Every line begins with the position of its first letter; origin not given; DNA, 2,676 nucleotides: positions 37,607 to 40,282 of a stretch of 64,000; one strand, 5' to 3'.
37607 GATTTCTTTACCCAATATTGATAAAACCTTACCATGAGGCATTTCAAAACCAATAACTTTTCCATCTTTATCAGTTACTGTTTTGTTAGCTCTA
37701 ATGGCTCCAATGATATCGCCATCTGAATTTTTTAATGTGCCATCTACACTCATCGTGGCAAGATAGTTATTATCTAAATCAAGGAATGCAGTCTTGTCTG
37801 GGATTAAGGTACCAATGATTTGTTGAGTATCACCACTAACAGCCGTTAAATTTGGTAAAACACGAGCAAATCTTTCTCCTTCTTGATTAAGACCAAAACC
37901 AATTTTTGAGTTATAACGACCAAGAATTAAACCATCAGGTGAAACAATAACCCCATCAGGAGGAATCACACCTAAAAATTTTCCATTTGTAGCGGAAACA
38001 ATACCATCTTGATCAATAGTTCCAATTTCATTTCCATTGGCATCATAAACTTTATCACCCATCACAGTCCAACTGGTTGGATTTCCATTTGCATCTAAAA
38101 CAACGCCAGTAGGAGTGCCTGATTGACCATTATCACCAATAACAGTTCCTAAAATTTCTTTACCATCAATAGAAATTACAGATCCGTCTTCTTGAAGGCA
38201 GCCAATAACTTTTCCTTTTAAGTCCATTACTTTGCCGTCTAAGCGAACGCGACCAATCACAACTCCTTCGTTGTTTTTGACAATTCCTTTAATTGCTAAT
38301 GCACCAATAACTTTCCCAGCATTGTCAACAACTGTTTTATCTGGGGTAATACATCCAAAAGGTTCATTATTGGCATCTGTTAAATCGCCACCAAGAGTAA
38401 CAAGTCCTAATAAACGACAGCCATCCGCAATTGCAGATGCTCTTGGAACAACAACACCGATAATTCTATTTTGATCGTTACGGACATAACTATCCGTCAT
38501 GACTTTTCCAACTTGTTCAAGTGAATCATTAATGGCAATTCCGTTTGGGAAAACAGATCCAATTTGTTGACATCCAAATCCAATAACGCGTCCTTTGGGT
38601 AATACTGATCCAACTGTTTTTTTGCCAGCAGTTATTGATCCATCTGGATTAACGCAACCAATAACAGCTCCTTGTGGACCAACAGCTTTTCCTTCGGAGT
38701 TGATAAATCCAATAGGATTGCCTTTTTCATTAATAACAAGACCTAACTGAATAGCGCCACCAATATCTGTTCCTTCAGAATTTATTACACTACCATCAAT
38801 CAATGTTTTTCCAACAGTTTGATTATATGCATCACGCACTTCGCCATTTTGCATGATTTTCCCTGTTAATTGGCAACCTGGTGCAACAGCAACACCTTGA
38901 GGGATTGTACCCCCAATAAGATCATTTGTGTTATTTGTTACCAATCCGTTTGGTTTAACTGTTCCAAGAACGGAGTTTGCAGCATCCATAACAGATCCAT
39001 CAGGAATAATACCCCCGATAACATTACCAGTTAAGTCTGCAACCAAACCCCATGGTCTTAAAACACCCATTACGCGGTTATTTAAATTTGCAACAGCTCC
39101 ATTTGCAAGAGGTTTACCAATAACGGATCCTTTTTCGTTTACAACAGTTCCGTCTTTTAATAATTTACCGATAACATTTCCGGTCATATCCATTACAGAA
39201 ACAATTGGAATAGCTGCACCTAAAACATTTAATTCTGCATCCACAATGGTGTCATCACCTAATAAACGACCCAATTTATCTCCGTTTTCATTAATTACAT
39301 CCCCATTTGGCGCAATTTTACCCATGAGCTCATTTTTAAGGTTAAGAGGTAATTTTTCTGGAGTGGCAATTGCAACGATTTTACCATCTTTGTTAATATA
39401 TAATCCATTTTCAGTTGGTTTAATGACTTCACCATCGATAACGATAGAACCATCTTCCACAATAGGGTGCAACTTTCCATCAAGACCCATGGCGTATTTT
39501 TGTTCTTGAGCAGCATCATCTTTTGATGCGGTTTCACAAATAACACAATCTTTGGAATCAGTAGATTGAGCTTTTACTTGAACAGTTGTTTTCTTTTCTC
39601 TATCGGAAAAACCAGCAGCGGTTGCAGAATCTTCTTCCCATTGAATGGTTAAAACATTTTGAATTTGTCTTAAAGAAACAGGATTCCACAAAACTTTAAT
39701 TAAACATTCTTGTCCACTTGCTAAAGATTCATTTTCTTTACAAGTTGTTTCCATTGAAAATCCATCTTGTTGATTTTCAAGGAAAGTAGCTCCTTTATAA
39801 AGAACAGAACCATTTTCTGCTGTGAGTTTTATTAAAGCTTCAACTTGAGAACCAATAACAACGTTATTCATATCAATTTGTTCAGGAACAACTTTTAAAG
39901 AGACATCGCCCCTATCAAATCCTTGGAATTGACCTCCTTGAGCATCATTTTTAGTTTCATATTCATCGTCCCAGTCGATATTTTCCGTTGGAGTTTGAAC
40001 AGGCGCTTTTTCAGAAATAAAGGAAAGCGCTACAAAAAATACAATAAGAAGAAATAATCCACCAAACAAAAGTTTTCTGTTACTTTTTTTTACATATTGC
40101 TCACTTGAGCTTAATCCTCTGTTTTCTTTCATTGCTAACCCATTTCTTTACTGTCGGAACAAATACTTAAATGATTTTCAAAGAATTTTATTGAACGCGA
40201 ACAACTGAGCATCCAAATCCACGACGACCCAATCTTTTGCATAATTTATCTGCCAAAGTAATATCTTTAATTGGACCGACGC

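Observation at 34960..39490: Array of a 17-residue Gly/Val/Ile repeat, about 1,500 aa long, of no family I can name with confidence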

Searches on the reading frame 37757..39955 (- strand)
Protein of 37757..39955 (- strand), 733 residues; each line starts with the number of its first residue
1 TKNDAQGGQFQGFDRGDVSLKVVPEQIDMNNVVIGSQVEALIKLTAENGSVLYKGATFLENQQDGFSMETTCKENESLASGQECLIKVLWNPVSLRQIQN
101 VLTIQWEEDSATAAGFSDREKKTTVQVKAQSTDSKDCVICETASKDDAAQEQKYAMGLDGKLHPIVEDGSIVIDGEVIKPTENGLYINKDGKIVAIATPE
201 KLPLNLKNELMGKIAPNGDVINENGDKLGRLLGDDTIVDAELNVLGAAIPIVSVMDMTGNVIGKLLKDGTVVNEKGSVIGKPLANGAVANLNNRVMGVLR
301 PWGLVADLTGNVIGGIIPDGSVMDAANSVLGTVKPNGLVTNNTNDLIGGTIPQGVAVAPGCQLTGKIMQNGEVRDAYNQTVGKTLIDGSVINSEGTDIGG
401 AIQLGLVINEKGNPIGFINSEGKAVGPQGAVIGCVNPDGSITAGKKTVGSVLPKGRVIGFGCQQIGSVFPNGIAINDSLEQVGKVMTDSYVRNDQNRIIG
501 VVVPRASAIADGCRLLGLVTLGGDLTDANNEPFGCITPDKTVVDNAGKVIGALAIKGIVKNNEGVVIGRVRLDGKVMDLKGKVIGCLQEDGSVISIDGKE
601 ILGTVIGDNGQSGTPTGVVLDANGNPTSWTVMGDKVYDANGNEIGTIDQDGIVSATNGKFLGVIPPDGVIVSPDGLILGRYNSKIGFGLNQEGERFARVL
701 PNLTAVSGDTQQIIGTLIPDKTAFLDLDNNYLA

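Call 46: predict_structure(alignment_id=A4)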
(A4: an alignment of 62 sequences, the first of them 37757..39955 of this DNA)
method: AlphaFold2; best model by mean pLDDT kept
length: 733 residues; sequences in the alignment: 62
mean_pLDDT: 70.0   pTM: 0.46
mean pLDDT of the five models: 70.0, 69.3, 67.9, 66.3, 62.2
residues with pLDDT >= 90: 84; 70-90: 309; 50-70: 237; < 50: 103
segments of 3 or more residues with pLDDT < 50: 1-14, 135-152, 199-211, 607-633, 649-651, 665-668, 680-686, 719-721
pLDDT, mean of each block of 10 residues (from residue 1): 38 64 93 88 94 92 81 94 95 85 89 59 91 57 38 65 82 90 81 69 41 63 77 63 59 69 79 86 78 78 73 78 81 71 74 77 80 85 79 77 78 81 80 80 81 73 73 77 81 78 68 64 62 67 66 60 57 59 63 69 55 31 32 49 55 57 52 55 49 57 60 65 63 57
secondary structure, 60 per line:
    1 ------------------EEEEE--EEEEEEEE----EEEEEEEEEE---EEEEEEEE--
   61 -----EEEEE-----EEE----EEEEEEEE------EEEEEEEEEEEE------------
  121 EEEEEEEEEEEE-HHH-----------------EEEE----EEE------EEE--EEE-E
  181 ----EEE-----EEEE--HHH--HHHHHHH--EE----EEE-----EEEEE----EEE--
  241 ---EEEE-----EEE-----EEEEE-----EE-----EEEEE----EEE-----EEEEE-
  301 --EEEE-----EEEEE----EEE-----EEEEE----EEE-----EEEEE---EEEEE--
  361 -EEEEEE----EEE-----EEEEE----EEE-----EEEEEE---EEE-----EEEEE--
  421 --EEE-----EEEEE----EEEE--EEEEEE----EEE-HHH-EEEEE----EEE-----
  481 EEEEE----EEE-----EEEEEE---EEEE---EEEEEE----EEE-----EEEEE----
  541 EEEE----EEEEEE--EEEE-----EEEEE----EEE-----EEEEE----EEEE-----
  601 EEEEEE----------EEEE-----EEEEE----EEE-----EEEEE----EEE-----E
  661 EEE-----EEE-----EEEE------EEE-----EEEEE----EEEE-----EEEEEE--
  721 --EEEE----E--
elements in order (helices of 4 or more, strands of 3 or more residues): E19-23 E26-33 E38-47 E51-58 E66-70 E76-78 E83-90 E97-108 E121-132 E154-157 E162-164 E171-173 E176-178 E185-187 E193-196 H204-210 E219-221 E227-231 E236-238 E244-247 E253-255 E261-265 E278-282 E287-289 E295-299 E303-306 E312-316 E321-323 E329-333 E338-340 E346-350 E354-358 E362-367 E372-374 E380-384 E389-391 E397-402 E406-408 E414-418 E423-425 E431-435 E440-443 E446-451 E456-458 E464-468 E473-475 E481-485 E490-492 E498-503 E507-510 E514-519 E524-526 E532-536 E541-544 E549-554 E557-560 E566-570 E575-577 E583-587 E592-595 E601-606 E617-620 E626-630 E635-637 E643-647 E652-654 E660-663 E669-671 E677-680 E687-689 E695-699 E704-707 E713-718 E723-726

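Call 52: fold_search(model_id=the predicted structure, library=pdb)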
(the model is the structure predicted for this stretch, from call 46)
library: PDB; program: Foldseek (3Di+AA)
matches with E <= 10: 1693; with E <= 0.001: 105
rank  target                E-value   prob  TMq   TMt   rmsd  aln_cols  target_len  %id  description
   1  6cmx_A                1.2e-07  0.63  0.08  0.06  31.1      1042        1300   11  Human Teneurin 2 extra-cellular region (released 2018-07-25)
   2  6fvi                  2.3e-06  1.00  0.12  0.55  10.7       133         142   10  ASH / PapD-like domain of human CEP192 (PapD-like domain 7) (released 2019-03-20)
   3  4aq1_C                4.0e-06  1.00  0.12  0.14  19.9       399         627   12  Structure of the SbsB S-layer protein of Geobacillus stearothermophilus PV72p2 in complex with nanobody KB6 (released 2012-06-13)
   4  4lk4                  4.2e-06  1.00  0.13  0.28   2.9       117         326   19  Structure of Vibrio cholerae VesB protease (released 2014-02-05)
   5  7sqc_O1               1.2e-05  1.00  0.14  0.15   3.4       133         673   12  Ciliary C1 central pair apparatus isolated from Chlamydomonas reinhardtii (released 2022-04-13)
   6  3f65_B                1.9e-05  1.00  0.13  0.41  18.9       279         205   11  The F4 fimbrial chaperone FaeE does not self-cap its interactive surfaces (released 2009-05-19)
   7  7som_J                2.7e-05  1.00  0.12  0.14   5.2       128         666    8  Ciliary C2 central pair apparatus isolated from Chlamydomonas reinhardtii (released 2022-04-13)
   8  9ijj_4I               2.9e-05  1.00  0.14  0.03   3.1       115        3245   13  In situ structure of the central apparatus in mouse sperm axoneme. (released 2025-06-04)
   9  7sqc_T3               2.9e-05  1.00  0.12  0.28   3.0       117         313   20  Ciliary C1 central pair apparatus isolated from Chlamydomonas reinhardtii (released 2022-04-13)
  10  4aq1_A                2.9e-05  0.99  0.12  0.12  20.2       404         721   12  Structure of the SbsB S-layer protein of Geobacillus stearothermophilus PV72p2 in complex with nanobody KB6 (released 2012-06-13)
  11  7sqc_T0               3.2e-05  1.00  0.13  0.17   7.7       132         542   14  Ciliary C1 central pair apparatus isolated from Chlamydomonas reinhardtii (released 2022-04-13)
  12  7ptb                  3.2e-05  1.00  0.13  0.28   4.5       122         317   13  Crystal structure of the SPD-2 domain of human CEP192 (released 2022-04-06)
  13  3gew_C                3.8e-05  1.00  0.13  0.41  19.2       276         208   12  FaeE-FaeG chaperone-major pilin complex of F4 ad fimbriae (released 2009-10-20)
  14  3qbt_F                4.2e-05  1.00  0.12  0.56   4.4       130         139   11  Crystal structure of OCRL1 540-678 in complex with Rab8a:GppNHp (released 2011-03-23)
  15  6lp4                  5.0e-05  1.00  0.11  0.54   6.6       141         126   11  Structural basis and functional analysis epo1-bem3p complex for bud growth (released 2021-01-13)
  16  1m1s                  5.3e-05  1.00  0.12  0.66   4.3       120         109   11  Structure of WR4, a C.elegans MSP family member (released 2003-07-29)
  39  2e6j_MODEL_1_A        1.4e-04  1.00  0.13  0.73   3.6       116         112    9  Solution structure of the C-terminal PapD-like domain from human HYDIN protein (released 2007-07-03)
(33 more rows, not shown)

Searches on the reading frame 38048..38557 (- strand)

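Call 28: search_protein_families(library=pfam, proteins=[window:38048-38557:-], max_evalue=0.01)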
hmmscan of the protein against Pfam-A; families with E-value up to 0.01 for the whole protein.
seq(170 aa): 1 family
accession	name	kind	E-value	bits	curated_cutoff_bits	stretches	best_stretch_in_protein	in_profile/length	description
PF21785.3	Bflower_2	-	3.9e-12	46.5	38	1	50-135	12-93/112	5-fold beta-flower protein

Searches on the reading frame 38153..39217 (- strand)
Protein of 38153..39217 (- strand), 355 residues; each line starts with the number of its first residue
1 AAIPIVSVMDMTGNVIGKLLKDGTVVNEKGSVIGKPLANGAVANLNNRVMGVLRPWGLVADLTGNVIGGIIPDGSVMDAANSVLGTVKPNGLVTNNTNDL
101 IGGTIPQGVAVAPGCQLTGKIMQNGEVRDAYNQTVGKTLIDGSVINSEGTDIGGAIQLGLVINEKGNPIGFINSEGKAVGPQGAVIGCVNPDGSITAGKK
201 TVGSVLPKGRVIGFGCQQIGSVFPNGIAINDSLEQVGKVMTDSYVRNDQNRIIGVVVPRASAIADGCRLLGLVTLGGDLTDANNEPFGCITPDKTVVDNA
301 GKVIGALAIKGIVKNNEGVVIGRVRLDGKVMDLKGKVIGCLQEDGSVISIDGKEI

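Call 69: predict_structure(alignment_id=A5)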
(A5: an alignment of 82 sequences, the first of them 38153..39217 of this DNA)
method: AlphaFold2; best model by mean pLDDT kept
length: 355 residues; sequences in the alignment: 82
mean_pLDDT: 89.3   pTM: 0.75
mean pLDDT of the five models: 89.3, 89.3, 88.1, 87.1, 86.8
residues with pLDDT >= 90: 205; 70-90: 146; 50-70: 1; < 50: 3
segments of 3 or more residues with pLDDT < 50: 1-3
pLDDT, mean of each block of 10 residues (from residue 1): 68 85 90 86 90 85 91 88 89 85 92 91 95 95 90 92 97 95 96 92 94 94 95 97 96 92 84 88 88 92 87 79 81 83 83 86
secondary structure, 60 per line:
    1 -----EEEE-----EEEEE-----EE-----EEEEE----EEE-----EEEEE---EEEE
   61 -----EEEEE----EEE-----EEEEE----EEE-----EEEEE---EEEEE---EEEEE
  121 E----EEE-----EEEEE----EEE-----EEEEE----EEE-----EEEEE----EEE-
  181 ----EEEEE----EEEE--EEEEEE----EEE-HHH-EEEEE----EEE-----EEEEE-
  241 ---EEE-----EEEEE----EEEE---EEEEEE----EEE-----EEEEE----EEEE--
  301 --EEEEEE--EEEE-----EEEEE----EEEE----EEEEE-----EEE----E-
elements in order: E6-9 E15-19 E32-36 E41-43 E49-53 E57-60 E66-70 E75-77 E83-87 E92-94 E100-104 E108-112 E116-121 E126-128 E134-138 E143-145 E151-155 E160-162 E168-172 E177-179 E185-189 E194-197 E200-205 E210-212 E218-222 E227-229 E235-239 E244-246 E252-256 E261-264 E268-273 E278-280 E286-290 E295-298 E303-308 E311-314 E320-324 E329-332 E337-341 E347-349

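Call 72: fold_search(model_id=the predicted structure, library=pdb)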
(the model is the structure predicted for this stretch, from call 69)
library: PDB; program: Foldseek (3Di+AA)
matches with E <= 10: 792; with E <= 0.001: 33
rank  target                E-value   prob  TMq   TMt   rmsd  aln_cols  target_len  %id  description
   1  8jb5                  3.1e-12  0.69  0.11  0.04  30.7       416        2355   14  The cryo-EM structure of Paeniclostridium sordellii lethal toxin (TcsL) (released 2023-12-13)
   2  8x2i                  1.2e-11  0.63  0.11  0.04  30.7       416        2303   14  Cryo-EM structure of the TcsL at pH 5.0 in its open conformation (released 2023-12-13)
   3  8uy4_A                6.9e-11  0.51  0.09  0.04  28.9       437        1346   12  Acinetobacter baumannii Tse15 Rhs effector (released 2024-10-09)
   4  8uxt                  1.5e-09  0.38  0.10  0.04  26.4       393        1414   12  Acinetobacter baumannii Tse15 Rhs effector, toxin cleavage mutant (D1369N, D1391N) (released 2024-10-09)
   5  8qja_B                1.8e-09  0.35  0.10  0.05  26.9       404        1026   12  T6SS-linked Rhs repeat protein - Advenella mimigardefordensis VgrG-Rhs core (released 2024-09-25)
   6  7pq5                  2.0e-09  0.30  0.10  0.05  29.8       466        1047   12  Photorhabdus laumondii T6SS-associated Rhs protein carrying the Tre23 toxin domain (released 2021-12-01)
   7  8qja_A                7.8e-09  0.28  0.10  0.06  28.4       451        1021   11  T6SS-linked Rhs repeat protein - Advenella mimigardefordensis VgrG-Rhs core (released 2024-09-25)
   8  8h8a_A                1.3e-07  0.16  0.09  0.05  29.3       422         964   15  Type VI secretion system effector RhsP in its post-autoproteolysis and monomeric form (released 2023-01-18)
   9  8fia_A                2.1e-07  0.21  0.12  0.05  21.9       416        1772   10  The structure of fly Teneurin self assembly (released 2023-05-03)
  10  9ifo_A                5.1e-07  0.13  0.10  0.04  29.4       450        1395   13  Structure of Teneurin-Like Protein (TLP) (released 2026-03-11)
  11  6fay                  1.1e-06  0.09  0.08  0.04  28.6       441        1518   12  Teneurin3 monomer (released 2018-03-28)
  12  7pog                  1.3e-06  0.08  0.09  0.03  34.9       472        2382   13  High-resolution structure of native toxin A from Clostridioides difficile (released 2021-12-08)
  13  9g2f_A                1.4e-06  0.16  0.13  0.04  27.4       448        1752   12  Mouse Teneurin2 dimer variant A1B1 (released 2026-01-21)
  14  9g41_A                2.6e-06  0.09  0.10  0.04  26.9       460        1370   11  Mouse Teneurin2 dimer variant A0B1 (released 2026-01-21)
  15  5kis_B                2.9e-06  0.11  0.11  0.07  24.5       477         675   11  YenB/RHS2 complex (released 2017-08-09)
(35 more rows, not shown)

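Call 77: fold_search(model_id=the predicted structure, library=viral)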
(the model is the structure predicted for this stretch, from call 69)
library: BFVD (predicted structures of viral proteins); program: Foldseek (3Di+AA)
matches with E <= 10: 1394; with E <= 0.001: 43
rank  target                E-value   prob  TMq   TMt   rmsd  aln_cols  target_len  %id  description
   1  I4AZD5                1.3e-08  0.20  0.10  0.06  24.3       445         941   13  (no name in the UniProt tables at hand)
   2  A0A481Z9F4            6.6e-08  0.15  0.10  0.06  27.4       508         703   11  HNH endonuclease [Pithovirus LCPAC401]
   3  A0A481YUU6            4.1e-07  0.08  0.08  0.06  40.4       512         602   12  MORN repeat protein [Marseillevirus LCMAC102]
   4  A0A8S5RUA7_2          1.0e-06  0.11  0.09  0.05  33.6       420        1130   11  (no name in the UniProt tables at hand)
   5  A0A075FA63            1.1e-06  0.08  0.07  0.05  49.7       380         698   14  Fiber [Duck adenovirus 2]
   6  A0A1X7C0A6            1.6e-06  0.08  0.09  0.08  37.8       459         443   13  (no name in the UniProt tables at hand)
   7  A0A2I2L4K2            1.8e-06  0.14  0.11  0.10  20.7       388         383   12  MORN-repeat protein (Fragment) [Orpheovirus IHUMI-LCC2]
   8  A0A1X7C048            5.7e-06  0.08  0.09  0.09  24.6       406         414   12  (no name in the UniProt tables at hand)
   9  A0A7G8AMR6            1.1e-05  0.28  0.11  0.13  15.7       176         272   14  (no name in the UniProt tables at hand)
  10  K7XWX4                1.2e-05  0.06  0.10  0.06  45.9       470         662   13  (no name in the UniProt tables at hand)
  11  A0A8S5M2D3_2          3.9e-05  0.06  0.10  0.06  28.9       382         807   12  Minor structural protein [Siphoviridae sp. ctxjx4]
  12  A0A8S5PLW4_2          4.2e-05  0.06  0.08  0.05  33.1       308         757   18  Prophage tail endopeptidase domain-containing protein [Siphoviridae sp. ctRcp9]
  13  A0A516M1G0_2          6.1e-05  0.07  0.11  0.06  32.6       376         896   12  (no name in the UniProt tables at hand)
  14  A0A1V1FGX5            6.1e-05  0.06  0.09  0.08  22.3       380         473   12  Major outer envelope glycoprotein [Azobacteroides phage ProJPt-Bp1]
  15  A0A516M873            6.1e-05  0.06  0.10  0.06  39.7       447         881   12  (no name in the UniProt tables at hand)
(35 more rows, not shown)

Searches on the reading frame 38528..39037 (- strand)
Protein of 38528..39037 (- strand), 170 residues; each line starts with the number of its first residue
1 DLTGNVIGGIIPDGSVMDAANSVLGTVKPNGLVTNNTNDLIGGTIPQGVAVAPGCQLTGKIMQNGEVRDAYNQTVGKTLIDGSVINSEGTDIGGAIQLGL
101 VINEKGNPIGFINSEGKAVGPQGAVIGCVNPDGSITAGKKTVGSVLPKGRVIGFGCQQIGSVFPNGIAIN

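Call 28: search_protein_families(library=pfam, proteins=[window:38528-39037:-], max_evalue=0.01)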
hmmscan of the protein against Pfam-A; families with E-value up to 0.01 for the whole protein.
seq(170 aa): 1 family
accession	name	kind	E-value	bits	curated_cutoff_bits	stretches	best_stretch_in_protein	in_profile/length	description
PF21785.3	Bflower_2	-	1.7e-14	54.1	38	2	85-162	20-96/112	5-fold beta-flower protein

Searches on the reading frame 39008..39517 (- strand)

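Call 28: search_protein_families(library=pfam, proteins=[window:39008-39517:-], max_evalue=0.01)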
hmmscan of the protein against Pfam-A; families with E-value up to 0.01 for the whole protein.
seq(170 aa): 3 families
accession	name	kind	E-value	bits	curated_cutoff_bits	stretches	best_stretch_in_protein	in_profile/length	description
PF21785.3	Bflower_2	-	1.8e-12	47.5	38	2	59-134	22-94/112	5-fold beta-flower protein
PF12396.14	DUF3659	-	1.8e-05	25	24.8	0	121-168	10-53/61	Protein of unknown function (DUF3659)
PF20606.3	DUF6799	-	0.0059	16.8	26.8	0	119-141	28-47/63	Domain of unknown function (DUF6799)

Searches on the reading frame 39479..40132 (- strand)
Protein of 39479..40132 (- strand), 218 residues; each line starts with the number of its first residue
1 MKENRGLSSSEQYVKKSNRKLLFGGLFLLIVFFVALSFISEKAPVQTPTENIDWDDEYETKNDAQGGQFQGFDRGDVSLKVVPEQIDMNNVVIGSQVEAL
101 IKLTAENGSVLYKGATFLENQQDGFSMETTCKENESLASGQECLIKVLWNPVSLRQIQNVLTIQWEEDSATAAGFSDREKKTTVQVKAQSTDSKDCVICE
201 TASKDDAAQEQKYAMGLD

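Call 74: search_protein_representatives(protein=window:39479-40132:-)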
Query: 218 residues. Proteins with E-value up to 0.001 (for the whole library): 112; up to 1e-10: 43; up to 1e-30: 12. The best 112 are listed.
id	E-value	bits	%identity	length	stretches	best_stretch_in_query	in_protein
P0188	6.0e-92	323.2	25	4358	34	76-172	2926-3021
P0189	1.7e-57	210.7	54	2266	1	1-217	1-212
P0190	5.8e-57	209.0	53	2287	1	1-218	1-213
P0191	1.1e-49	185.2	25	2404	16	80-173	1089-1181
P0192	1.6e-45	171.7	47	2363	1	6-218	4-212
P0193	2.1e-40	155.0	44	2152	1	2-215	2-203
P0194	9.7e-39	149.5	37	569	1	1-217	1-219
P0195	7.4e-35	136.9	43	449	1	5-209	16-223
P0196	1.1e-34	136.3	42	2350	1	2-210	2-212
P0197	8.6e-33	130.1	45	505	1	8-203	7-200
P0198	1.6e-31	126.0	41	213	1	1-202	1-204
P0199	6.3e-31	124.0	40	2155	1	2-203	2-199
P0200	2.1e-30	122.3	39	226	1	21-218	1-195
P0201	3.0e-30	121.8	40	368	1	8-200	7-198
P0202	2.6e-29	118.8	38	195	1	8-199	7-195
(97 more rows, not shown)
